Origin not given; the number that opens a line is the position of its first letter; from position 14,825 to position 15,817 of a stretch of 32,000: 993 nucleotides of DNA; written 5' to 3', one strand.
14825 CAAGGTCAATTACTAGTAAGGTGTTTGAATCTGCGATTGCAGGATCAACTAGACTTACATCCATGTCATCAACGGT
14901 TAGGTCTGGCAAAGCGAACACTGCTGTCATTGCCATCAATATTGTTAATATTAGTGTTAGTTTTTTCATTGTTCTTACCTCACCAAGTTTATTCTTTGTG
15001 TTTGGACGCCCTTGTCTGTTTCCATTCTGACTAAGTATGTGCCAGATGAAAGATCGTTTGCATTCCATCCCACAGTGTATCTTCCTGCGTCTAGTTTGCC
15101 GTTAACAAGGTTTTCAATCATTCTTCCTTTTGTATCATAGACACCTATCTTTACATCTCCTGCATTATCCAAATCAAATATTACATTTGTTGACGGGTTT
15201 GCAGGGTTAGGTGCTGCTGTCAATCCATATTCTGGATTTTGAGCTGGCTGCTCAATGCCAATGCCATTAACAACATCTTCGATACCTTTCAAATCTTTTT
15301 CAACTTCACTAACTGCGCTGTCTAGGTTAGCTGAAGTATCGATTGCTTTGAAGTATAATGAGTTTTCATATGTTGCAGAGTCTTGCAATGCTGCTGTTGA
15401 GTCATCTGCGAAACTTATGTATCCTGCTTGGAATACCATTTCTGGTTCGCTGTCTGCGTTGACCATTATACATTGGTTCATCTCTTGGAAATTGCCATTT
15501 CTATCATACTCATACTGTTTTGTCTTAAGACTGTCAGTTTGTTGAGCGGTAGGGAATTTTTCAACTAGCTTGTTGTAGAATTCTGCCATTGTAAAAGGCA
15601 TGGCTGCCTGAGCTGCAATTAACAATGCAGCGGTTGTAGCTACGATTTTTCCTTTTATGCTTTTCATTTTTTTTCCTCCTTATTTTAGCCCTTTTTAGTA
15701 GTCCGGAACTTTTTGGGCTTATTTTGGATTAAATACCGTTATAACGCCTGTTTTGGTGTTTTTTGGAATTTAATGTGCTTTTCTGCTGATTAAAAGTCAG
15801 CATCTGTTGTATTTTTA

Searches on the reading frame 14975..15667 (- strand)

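Call 28: search_protein_families(library=pfam, proteins=[window:14975-15667:-], max_evalue=0.001)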
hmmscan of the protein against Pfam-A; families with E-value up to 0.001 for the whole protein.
window:14975-15667:- (230 aa): 2 families
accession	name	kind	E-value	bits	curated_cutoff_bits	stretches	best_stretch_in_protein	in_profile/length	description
PF18962.6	Por_Secre_tail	-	1.6e-09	38.4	27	1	153-226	3-73/75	Secretion system C-terminal sorting domain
PF13860.13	FlgD_ig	-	5.3e-06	26.8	27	1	167-219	19-77/79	FlgD Ig-like domain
